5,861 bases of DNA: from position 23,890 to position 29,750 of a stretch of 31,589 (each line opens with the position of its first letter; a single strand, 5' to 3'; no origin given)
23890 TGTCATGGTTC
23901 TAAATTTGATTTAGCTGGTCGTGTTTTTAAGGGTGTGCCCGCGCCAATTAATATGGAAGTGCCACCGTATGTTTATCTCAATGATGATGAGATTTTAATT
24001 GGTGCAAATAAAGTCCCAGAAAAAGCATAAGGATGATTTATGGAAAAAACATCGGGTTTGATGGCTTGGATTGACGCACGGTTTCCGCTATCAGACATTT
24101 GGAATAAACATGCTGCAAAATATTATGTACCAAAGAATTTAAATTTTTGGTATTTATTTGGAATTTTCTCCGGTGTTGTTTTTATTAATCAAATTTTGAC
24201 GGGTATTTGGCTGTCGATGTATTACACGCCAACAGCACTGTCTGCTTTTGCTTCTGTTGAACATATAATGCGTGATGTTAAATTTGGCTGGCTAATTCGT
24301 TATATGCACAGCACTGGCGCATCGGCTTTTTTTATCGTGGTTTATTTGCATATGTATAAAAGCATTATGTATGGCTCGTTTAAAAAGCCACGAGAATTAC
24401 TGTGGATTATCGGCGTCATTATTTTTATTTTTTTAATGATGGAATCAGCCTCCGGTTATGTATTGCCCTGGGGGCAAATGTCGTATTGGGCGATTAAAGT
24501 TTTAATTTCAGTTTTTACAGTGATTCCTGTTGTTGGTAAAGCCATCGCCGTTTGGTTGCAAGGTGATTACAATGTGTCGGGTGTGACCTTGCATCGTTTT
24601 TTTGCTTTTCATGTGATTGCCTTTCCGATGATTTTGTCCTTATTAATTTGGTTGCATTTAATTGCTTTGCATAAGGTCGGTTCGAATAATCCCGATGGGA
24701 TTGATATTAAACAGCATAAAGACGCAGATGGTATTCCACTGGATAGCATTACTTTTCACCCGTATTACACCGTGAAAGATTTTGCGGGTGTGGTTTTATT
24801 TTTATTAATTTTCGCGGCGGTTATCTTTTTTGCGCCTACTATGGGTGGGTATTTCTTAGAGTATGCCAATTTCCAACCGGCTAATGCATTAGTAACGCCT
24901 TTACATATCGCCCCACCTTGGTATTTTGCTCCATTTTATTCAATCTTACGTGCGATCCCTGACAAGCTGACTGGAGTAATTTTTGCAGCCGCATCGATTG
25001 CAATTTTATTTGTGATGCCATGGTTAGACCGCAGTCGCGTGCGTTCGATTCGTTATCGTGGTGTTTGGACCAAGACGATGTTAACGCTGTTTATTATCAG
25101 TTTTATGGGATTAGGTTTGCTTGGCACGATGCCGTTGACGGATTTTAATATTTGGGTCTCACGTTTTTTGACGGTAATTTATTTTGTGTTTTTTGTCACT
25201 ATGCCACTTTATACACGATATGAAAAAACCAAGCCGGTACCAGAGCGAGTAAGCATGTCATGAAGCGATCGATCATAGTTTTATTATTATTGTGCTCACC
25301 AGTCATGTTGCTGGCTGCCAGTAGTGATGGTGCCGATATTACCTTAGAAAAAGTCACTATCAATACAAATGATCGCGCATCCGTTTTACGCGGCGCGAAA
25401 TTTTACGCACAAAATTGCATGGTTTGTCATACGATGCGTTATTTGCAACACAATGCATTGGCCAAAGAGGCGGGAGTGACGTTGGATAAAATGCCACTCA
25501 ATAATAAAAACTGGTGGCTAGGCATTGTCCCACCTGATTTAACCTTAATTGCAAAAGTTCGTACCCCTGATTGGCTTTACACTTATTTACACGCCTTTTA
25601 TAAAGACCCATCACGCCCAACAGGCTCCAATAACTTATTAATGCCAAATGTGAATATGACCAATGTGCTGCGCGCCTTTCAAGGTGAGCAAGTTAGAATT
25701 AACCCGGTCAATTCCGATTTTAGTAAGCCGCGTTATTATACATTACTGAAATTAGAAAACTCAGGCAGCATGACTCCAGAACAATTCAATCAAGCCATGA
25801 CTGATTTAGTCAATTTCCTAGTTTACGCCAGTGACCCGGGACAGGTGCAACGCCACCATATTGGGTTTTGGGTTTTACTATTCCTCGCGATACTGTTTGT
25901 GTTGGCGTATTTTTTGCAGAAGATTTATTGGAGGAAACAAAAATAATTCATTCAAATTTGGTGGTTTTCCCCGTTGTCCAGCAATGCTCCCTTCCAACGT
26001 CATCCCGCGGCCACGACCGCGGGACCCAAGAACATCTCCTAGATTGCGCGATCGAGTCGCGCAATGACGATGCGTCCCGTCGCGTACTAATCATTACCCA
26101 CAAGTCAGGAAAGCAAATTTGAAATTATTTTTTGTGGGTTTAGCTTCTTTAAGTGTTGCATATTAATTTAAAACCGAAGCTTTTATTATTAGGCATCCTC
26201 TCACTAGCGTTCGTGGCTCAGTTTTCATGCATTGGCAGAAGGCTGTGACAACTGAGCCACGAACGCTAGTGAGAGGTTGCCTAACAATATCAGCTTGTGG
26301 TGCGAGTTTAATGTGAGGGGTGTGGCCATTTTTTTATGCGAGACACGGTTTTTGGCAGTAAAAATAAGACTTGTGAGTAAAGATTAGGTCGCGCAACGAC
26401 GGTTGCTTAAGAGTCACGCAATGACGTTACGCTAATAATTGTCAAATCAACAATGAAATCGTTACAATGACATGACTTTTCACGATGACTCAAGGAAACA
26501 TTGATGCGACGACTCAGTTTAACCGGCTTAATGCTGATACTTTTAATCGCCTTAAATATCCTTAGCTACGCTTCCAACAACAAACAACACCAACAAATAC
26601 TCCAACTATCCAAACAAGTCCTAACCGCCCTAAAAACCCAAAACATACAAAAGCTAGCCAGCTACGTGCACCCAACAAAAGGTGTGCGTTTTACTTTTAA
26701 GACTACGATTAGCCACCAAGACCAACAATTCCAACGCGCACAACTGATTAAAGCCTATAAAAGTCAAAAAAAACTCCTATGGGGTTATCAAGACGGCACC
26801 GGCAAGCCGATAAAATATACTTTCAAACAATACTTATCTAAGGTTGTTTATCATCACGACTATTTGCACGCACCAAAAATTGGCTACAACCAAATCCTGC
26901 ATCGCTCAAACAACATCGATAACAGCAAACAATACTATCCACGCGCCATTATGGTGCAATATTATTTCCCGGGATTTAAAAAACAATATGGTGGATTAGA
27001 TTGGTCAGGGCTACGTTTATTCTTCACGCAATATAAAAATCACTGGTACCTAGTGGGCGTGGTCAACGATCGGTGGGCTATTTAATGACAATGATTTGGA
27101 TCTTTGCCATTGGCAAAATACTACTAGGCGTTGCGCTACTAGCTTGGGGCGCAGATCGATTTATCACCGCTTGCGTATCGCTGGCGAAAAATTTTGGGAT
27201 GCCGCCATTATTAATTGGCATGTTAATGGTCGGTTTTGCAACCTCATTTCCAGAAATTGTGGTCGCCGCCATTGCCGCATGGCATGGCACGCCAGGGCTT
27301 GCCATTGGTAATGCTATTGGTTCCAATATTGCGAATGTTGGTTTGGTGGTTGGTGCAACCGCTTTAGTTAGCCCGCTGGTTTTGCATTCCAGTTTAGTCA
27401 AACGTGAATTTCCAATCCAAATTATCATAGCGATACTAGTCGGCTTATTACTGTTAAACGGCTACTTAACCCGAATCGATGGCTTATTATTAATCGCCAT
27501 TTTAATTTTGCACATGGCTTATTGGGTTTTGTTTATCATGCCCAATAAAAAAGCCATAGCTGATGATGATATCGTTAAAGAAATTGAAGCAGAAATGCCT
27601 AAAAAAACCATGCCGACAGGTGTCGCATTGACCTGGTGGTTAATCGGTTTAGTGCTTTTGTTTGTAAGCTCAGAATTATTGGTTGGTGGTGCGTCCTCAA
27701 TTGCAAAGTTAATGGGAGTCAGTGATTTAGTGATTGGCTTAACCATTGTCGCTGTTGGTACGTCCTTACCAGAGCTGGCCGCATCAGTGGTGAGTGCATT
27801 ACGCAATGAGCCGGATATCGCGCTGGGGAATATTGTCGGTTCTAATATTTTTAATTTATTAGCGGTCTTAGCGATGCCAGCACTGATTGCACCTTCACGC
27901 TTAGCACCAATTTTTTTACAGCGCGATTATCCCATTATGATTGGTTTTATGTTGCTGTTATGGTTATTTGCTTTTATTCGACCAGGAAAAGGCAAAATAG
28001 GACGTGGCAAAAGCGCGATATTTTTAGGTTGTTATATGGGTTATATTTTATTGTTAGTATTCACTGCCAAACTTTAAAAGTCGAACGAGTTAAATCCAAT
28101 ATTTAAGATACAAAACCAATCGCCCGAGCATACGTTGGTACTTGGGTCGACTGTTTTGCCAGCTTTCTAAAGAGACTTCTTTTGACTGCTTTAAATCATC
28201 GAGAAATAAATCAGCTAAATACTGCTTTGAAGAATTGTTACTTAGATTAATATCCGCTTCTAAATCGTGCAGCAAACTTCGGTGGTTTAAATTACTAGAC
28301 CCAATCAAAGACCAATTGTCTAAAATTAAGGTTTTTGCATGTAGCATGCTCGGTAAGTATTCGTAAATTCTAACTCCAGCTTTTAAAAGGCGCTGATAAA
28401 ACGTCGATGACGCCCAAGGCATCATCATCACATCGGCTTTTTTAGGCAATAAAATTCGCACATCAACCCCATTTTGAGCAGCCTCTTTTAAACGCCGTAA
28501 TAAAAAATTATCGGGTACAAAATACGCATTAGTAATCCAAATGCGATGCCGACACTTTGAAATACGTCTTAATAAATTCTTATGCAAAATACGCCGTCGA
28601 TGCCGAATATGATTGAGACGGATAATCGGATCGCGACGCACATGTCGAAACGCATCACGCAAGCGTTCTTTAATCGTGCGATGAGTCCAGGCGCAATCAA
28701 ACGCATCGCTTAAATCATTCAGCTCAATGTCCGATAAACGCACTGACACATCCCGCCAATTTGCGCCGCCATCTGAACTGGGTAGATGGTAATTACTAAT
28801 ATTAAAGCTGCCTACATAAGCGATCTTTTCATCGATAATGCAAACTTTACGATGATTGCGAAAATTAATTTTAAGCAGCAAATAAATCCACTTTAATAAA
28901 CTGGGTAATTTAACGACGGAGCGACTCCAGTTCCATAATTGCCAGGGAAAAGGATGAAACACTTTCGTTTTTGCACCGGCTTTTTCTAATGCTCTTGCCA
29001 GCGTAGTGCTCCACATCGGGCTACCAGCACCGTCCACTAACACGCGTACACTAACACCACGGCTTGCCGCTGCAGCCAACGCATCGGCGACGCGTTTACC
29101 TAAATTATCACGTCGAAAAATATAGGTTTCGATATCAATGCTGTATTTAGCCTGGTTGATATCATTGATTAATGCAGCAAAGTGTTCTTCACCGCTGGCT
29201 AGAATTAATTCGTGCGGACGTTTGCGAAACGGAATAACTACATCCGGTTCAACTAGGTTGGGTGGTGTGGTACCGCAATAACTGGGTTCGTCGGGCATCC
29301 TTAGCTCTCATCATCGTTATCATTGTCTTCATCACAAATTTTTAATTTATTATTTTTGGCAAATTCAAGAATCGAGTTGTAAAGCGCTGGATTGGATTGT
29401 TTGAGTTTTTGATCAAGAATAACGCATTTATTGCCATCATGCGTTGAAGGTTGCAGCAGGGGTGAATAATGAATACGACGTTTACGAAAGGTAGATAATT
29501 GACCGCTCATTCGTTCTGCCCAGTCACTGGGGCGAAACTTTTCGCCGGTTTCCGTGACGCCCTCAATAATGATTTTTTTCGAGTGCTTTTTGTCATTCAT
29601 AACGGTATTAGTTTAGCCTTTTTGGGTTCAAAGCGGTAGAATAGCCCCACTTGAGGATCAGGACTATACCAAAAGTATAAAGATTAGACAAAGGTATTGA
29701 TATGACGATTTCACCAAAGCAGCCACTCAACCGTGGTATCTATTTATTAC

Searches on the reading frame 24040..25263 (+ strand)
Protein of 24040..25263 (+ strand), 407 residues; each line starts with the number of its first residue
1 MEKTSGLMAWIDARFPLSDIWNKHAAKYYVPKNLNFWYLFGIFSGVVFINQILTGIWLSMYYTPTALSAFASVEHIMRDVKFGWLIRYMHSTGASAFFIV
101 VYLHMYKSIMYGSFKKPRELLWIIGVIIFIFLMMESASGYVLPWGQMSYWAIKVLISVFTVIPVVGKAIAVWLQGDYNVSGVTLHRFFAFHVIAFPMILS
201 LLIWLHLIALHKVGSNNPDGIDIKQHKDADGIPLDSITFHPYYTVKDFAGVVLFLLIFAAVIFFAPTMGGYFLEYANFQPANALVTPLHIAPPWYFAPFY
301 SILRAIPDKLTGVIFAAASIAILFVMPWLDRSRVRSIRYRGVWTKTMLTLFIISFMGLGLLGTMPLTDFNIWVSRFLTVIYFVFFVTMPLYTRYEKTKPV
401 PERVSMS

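Call 12: search_protein_families(library=ncbifam, proteins=[window:24040-25263:+])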
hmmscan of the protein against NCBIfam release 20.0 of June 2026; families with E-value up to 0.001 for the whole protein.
window:24040-25263:+ (407 aa): 5 families
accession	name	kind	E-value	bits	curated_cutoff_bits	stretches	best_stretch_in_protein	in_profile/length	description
NF002990.0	PRK03735.1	subfamily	4.5e-54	183.6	325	1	7-217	5-221/223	cytochrome b6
NF040969.1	cytb_ExtP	equivalog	3e-48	164.4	290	1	32-215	16-202/205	selenite/tellurite reduction operon b-type cytochrome ExtP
NF050120.1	bc1_QcrB_actin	exception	8.4e-27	94.2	500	1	68-324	73-318/458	cytochrome bc1 complex cytochrome b subunit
NF041076.1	cyt_b_SoxC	equivalog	9.8e-24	84.1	740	1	33-364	25-361/542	proton pump complex cytochrome B SoxC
TIGR01156.1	cytb6_f_IV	equivalog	1.4e-10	41.2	127.05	1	240-366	24-151/160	cytochrome b6-f complex subunit IV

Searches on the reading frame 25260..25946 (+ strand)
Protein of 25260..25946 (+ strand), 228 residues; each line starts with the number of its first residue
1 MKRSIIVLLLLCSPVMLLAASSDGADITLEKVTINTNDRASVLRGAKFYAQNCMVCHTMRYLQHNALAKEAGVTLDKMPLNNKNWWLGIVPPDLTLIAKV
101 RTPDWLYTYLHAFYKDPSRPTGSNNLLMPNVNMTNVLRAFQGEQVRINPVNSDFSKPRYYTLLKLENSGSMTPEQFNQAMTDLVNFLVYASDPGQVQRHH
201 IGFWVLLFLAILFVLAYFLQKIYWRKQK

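Call 12: search_protein_families(library=ncbifam, proteins=[window:25260-25946:+])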
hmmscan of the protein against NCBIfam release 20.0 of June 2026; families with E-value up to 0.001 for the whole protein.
window:25260-25946:+ (228 aa): 0 families

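Call 23: search_protein_families(library=pfam, proteins=[window:25260-25946:+])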
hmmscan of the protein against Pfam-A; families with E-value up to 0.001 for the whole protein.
window:25260-25946:+ (228 aa): 1 family
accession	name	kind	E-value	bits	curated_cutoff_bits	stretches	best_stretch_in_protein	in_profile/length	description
PF02167.20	Cytochrom_C1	-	2.2e-20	73.7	22.8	2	88-226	96-218/219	Cytochrome C1 family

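Call 29: find_encoding_contigs(protein=window:25260-25946:+, flank=10000, max_places=10)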
Protein window:25260-25946:+ (228 aa): 2 contigs read that carry it; 2 places shown.
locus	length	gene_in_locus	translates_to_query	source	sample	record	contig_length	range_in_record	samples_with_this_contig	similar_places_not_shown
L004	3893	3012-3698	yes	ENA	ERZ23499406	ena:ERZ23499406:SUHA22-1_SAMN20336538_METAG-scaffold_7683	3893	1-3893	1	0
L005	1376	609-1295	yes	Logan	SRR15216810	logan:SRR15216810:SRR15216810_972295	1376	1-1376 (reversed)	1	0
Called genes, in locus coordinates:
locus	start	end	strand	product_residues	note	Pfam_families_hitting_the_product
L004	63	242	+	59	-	PF02416:TatA_B_E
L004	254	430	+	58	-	PF02416:TatA_B_E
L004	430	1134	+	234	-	PF00902:TatC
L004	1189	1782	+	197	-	PF10399:UCR_Fe-S_N (weak), PF00355:Rieske (weak)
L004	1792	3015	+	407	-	PF00033:Cytochrome_B, PF13631:Cytochrom_B_N_2, PF00032:Cytochrom_B_C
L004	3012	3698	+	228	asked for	PF02167:Cytochrom_C1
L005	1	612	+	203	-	?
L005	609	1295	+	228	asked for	PF02167:Cytochrom_C1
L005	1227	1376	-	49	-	?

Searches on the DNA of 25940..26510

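Call 8: search_rna_families(source=window, start=25940, end=26510, threshold=evalue, max_evalue=10)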
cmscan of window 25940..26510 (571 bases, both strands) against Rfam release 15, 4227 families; matches with E-value up to 10: 8.
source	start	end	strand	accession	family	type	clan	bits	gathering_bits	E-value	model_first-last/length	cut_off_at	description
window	26189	26284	-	RF04265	mir-4650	Gene; miRNA;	-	38.4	80.7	7.8e-07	1-97/97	no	mir-4650 microRNA precursor family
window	26193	26280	+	RF03868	mir-H2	Gene; miRNA;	-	37.8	92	8.5e-05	1-77/77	no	mir-H2 microRNA precursor family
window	26189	26284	+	RF04265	mir-4650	Gene; miRNA;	-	35.5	80.7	5.4e-06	1-97/97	no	mir-4650 microRNA precursor family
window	26193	26280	-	RF03868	mir-H2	Gene; miRNA;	-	35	92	0.00038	1-77/77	no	mir-H2 microRNA precursor family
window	26194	26280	-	RF04139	MIR841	Gene; miRNA;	-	25.6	200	0.0046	1-212/212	no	MIR841 microRNA precursor family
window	26073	26226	+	RF02043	HOTTIP_4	Gene; lncRNA;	-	20.2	45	0.43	1-166/166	no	HOXA transcript at the distal tip, conserved region 4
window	26206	26267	-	RF03406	mir-3099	Gene; miRNA;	-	15.7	95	3.9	1-84/84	no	mir-3099 microRNA precursor family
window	26211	26260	-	RF00847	mir-62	Gene; miRNA;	-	14.8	70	8.7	1-58/58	no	mir-62 microRNA precursor family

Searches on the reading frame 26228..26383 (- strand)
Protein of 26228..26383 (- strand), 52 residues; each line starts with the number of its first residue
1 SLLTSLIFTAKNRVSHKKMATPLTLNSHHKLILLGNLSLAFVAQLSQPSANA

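Call 65: find_homologous_proteins(query=A5, max_evalue=10)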
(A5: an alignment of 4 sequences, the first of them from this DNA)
Query A5 (4 sequences): 423 candidates shared short words with the query, none scored E <= 10.

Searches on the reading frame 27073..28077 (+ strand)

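Call 12: search_protein_families(library=ncbifam, proteins=[window:27073-28077:+])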
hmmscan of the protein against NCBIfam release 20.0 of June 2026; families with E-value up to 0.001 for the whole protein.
window:27073-28077:+ (334 aa): 6 families
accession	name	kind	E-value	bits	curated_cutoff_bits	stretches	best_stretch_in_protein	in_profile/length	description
NF008005.0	PRK10734.1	equivalog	5.2e-85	285.5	432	1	11-332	3-320/325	calcium/sodium antiporter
TIGR00367.1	TIGR00367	hypoth_equivalog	4.8e-75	252.6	179.65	1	10-324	2-312/312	calcium/sodium antiporter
TIGR00846.1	caca2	superfamily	1.2e-13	50.7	317.45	1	164-326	210-369/372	calcium/proton exchanger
TIGR00378.1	cax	equivalog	1.2e-10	41.1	211.15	1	154-272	170-291/349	calcium/proton exchanger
TIGR00927.1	2A1904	subfamily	2.4e-10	38.8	710.1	1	196-272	1058-1134/1209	K+-dependent Na+/Ca+ exchanger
TIGR00845.1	caca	equivalog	9.4e-09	33.6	679.85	1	201-263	764-827/921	sodium/calcium exchanger 1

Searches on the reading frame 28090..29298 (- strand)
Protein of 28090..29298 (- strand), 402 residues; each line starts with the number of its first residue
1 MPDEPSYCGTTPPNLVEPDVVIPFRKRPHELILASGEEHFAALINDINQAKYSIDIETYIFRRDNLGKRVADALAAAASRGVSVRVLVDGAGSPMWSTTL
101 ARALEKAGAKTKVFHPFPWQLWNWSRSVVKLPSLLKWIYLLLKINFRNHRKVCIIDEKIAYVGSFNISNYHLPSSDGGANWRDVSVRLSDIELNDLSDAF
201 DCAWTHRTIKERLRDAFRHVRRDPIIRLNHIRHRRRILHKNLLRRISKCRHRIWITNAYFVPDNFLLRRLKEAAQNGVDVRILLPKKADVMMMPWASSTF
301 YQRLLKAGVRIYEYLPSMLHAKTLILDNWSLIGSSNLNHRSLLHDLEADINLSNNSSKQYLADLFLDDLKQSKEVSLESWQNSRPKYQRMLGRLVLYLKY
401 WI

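Call 12: search_protein_families(library=ncbifam, proteins=[window:28090-29298:-])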
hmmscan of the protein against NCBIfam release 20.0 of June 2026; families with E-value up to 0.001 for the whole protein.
window:28090-29298:- (402 aa): 9 families
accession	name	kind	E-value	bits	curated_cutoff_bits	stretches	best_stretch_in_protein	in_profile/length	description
TIGR04265.1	bac_cardiolipin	equivalog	2.8e-72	244.2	290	1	32-395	123-476/483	cardiolipin synthase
NF008427.0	PRK11263.1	equivalog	3e-57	194.6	281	1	32-392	13-362/409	cardiolipin synthase ClsB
NF009107.0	PRK12452.1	equivalog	5e-53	180.6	787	2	239-391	346-498/509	cardiolipin synthase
NF038319.1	DISARM_DrmC_I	equivalog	8.6e-17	61.5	133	2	42-170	98-206/236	DISARM system phospholipase D-like protein DrmC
NF006946.0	PRK09428.1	equivalog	2.9e-09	36.4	314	0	32-89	29-88/451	CDP-diacylglycerol--serine O-phosphatidyltransferase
NF010490.0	PRK13912.1-1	equivalog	1.9e-07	31.3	211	0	45-113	37-100/159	nuclease NucT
NF010491.0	PRK13912.1-2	equivalog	5.7e-07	29.5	225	0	38-89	36-83/180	nuclease NucT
NF010492.0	PRK13912.1-3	equivalog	4e-06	26.5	297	0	37-90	33-82/178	nuclease NucT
NF010493.0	PRK13912.1-4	equivalog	8.4e-06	25.9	351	0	240-339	30-135/171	nuclease NucT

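Call 30: find_encoding_contigs(protein=window:28090-29298:-, flank=10000, max_places=10)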
Protein window:28090-29298:- (402 aa): 1 contig read that carries it; 1 place shown.
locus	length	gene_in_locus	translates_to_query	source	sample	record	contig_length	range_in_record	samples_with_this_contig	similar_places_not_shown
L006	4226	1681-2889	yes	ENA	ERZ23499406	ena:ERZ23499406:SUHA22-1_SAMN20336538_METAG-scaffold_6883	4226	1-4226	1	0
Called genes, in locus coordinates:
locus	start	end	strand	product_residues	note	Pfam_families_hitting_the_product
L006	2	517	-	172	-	?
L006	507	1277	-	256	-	PF01066:CDP-OH_P_transf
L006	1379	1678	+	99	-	PF12112:DUF3579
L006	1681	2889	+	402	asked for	PF13091:PLDc_2, PF00614:PLDc (weak), PF13091:PLDc_2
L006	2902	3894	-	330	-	PF01699:Na_Ca_ex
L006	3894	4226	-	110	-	?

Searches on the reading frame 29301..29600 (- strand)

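Call 79: search_protein_families(library=pfam, proteins=[window:29301-29600:-], max_evalue=0.01)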
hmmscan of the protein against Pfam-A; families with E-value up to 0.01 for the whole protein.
window:29301-29600:- (99 aa): 1 family
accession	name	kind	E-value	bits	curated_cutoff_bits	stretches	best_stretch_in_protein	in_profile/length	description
PF12112.13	DUF3579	-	2.9e-33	114.7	25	1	7-90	2-89/90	Protein of unknown function (DUF3579)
